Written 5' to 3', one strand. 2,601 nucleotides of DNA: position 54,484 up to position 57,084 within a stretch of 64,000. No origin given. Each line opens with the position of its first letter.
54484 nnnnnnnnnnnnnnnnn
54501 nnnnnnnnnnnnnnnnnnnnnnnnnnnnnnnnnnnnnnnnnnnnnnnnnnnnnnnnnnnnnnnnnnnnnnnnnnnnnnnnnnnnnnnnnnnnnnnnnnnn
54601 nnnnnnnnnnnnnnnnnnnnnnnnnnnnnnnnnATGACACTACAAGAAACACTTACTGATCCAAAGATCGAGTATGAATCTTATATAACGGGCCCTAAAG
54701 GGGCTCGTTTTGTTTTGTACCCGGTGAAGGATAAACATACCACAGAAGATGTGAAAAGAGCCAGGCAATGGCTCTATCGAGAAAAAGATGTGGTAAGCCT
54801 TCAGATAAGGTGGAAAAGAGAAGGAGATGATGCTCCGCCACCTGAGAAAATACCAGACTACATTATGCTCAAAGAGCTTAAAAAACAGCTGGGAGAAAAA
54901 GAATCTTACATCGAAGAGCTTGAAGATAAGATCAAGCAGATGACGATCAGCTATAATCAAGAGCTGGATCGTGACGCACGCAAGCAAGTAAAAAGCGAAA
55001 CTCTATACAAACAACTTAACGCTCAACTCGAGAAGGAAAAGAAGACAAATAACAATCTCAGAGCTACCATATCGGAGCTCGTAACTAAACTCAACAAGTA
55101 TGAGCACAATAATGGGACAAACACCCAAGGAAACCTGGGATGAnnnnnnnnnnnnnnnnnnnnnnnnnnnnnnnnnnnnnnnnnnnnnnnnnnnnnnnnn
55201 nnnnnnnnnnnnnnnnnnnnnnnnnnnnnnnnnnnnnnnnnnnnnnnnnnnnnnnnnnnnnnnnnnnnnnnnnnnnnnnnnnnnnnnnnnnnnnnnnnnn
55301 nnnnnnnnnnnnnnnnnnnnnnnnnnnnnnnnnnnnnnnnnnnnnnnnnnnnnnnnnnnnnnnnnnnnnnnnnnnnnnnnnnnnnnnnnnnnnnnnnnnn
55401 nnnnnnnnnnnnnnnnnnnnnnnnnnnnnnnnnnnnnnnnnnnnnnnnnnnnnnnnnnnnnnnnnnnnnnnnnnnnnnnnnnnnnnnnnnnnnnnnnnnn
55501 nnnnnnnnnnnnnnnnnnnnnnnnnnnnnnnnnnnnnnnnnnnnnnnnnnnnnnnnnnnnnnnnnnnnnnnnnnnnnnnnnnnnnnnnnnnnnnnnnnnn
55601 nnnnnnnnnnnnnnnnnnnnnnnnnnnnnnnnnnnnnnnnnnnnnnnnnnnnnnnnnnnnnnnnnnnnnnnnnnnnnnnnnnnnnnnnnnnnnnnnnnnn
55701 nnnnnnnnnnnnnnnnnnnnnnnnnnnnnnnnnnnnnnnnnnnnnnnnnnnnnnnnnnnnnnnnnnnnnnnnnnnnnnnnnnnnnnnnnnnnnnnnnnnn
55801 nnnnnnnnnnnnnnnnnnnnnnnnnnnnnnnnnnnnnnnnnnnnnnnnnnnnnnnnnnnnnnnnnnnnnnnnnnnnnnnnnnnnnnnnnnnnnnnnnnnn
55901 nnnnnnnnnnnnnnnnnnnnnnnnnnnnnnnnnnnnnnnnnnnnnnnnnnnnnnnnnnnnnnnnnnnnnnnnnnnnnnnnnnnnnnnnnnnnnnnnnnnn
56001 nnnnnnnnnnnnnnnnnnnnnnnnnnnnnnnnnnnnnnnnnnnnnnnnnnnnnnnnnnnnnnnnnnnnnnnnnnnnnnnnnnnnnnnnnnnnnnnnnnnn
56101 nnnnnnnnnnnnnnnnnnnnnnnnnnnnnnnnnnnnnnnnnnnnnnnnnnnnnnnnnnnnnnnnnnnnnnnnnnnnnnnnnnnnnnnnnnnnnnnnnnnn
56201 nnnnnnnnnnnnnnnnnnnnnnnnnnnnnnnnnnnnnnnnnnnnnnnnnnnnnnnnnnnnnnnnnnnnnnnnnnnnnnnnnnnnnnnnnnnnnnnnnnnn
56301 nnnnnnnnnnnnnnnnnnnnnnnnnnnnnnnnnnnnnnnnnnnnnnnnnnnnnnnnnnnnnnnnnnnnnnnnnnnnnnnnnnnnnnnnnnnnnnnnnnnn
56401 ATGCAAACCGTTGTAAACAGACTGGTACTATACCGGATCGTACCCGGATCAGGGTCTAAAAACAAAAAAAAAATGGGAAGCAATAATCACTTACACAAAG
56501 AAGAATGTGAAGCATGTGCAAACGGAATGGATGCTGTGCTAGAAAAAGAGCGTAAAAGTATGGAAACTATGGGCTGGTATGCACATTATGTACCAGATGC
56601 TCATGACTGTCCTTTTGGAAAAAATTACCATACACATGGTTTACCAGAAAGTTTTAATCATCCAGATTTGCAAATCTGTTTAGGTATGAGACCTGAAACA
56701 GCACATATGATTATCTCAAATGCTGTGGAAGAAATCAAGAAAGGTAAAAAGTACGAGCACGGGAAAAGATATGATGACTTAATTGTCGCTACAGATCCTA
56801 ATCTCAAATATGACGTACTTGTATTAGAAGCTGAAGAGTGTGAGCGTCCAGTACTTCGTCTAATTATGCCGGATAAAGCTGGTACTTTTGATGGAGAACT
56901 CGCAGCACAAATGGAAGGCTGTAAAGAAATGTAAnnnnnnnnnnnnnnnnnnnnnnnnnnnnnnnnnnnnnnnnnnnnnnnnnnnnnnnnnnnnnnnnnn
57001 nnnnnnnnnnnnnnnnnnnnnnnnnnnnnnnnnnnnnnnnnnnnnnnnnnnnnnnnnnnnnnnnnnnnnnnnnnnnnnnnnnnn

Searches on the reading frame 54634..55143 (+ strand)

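Call 87: search_protein_families(library=pfam, proteins=[window:54634-55143:+], max_evalue=0.01)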
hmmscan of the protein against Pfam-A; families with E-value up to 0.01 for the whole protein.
window:54634-55143:+ (169 aa): 1 family
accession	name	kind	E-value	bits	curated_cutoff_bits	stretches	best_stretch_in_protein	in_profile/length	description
PF14992.11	TMCO5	-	0.0057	16.4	32.2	1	81-167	21-106/280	TMCO5 family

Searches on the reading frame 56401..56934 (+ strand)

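Call 87: search_protein_families(library=pfam, proteins=[window:56401-56934:+], max_evalue=0.01)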
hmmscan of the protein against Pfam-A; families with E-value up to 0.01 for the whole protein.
window:56401-56934:+ (177 aa): 1 family
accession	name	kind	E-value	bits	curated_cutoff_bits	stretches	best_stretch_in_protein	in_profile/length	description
PF14081.11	DUF4262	-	2.6e-15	57.2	28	1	55-163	3-120/127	Domain of unknown function (DUF4262)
